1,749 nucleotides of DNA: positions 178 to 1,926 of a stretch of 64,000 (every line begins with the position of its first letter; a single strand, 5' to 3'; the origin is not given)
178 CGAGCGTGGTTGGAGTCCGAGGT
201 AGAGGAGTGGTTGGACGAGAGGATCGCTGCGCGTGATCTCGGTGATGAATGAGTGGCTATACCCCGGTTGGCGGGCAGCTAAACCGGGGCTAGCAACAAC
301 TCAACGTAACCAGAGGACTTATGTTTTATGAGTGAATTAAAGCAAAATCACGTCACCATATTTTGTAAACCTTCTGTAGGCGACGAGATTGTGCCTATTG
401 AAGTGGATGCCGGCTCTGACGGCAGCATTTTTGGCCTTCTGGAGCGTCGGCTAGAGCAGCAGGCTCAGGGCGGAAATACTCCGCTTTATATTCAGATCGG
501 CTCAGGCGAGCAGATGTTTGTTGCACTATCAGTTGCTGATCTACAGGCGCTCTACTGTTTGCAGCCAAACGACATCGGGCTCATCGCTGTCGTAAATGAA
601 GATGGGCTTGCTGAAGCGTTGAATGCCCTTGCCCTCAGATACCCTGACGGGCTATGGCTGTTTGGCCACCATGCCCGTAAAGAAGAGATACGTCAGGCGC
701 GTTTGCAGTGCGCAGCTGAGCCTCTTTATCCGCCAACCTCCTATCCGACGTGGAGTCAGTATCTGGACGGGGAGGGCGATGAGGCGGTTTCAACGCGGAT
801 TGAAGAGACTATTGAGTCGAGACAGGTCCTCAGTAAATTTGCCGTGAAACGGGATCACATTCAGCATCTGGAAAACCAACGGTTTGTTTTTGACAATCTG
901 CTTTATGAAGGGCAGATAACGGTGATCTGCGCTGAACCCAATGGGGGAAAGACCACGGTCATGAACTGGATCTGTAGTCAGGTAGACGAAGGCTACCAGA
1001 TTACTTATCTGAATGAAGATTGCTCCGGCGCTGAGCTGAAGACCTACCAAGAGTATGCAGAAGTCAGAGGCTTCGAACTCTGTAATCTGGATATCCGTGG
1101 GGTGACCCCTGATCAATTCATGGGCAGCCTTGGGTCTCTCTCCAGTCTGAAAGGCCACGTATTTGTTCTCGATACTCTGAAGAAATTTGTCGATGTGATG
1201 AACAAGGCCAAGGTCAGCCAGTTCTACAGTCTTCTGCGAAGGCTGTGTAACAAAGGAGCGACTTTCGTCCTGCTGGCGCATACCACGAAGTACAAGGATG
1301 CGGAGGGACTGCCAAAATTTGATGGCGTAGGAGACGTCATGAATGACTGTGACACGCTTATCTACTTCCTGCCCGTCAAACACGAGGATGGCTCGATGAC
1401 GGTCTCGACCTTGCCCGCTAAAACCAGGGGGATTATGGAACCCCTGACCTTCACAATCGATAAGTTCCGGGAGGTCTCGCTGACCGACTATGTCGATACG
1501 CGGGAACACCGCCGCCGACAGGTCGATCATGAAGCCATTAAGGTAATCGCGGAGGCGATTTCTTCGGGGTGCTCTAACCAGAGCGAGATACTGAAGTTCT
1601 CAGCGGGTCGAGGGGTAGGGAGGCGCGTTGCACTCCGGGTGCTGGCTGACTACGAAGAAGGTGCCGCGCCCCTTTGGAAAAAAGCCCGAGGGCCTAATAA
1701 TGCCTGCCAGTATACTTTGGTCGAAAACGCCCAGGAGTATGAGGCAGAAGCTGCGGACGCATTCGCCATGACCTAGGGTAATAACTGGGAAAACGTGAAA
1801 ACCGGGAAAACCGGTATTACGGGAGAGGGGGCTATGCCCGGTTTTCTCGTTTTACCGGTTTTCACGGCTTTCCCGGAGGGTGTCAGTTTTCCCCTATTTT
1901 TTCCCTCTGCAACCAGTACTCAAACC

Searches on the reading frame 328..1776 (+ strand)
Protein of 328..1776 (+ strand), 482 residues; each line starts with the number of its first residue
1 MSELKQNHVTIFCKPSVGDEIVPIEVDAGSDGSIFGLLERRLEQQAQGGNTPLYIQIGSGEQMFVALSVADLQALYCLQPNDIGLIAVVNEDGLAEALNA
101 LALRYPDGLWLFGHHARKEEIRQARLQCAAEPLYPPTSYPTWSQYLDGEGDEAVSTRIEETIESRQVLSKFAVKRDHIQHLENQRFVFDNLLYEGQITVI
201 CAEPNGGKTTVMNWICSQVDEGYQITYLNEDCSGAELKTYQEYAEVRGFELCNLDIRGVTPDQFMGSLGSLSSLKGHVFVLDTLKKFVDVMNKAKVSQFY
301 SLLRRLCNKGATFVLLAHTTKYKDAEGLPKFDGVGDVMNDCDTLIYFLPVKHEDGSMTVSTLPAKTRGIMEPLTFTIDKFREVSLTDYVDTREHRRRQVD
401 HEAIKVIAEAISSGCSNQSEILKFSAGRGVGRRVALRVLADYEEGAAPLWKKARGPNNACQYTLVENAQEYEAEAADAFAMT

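Call 39: search_protein_families(library=pfam, alignment_id=A2, max_evalue=0.00001)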
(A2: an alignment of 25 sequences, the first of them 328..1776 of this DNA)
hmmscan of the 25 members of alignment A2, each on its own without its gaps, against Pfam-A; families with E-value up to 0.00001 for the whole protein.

A. member 1, window:328-1776:+ (482 aa): 0 families

B. families by the number of members that match (of 25 scanned): 39 families (the first 25 are shown)
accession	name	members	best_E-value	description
PF00296.26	Bac_luciferase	2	5.8e-63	Luciferase-like monooxygenase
PF00482.28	T2SSF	2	6.1e-13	Type II secretion system (T2SS), protein F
PF02384.22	N6_Mtase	1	7.9e-107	N-6 DNA Methylase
PF11867.13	T1RH-like_C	1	2.6e-88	Type I restriction enzyme HindI endonuclease subunit-like, C-terminal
PF00437.27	T2SSE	1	3.5e-66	Type II/IV secretion system protein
PF01425.27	Amidase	1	8.4e-65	Amidase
PF08367.16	M16C_assoc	1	3.3e-58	Peptidase M16C associated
PF18766.7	SWI2_SNF2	1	5.3e-57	SWI2/SNF2 ATPase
PF13561.12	adh_short_C2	1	1.2e-48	Enoyl-(Acyl carrier protein) reductase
PF00106.31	adh_short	1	4e-48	short chain dehydrogenase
PF00378.25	ECH_1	1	1.6e-45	Enoyl-CoA hydratase/isomerase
PF00263.26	Secretin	1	1.5e-43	Bacterial type II and III secretion system protein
PF04002.20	RadC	1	6.6e-39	RadC-like JAB domain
PF04313.20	HSDR_N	1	6.3e-32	Type I restriction enzyme R protein N terminus (HSDR_N)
PF05193.26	Peptidase_M16_C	1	1.4e-30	Peptidase M16 inactive domain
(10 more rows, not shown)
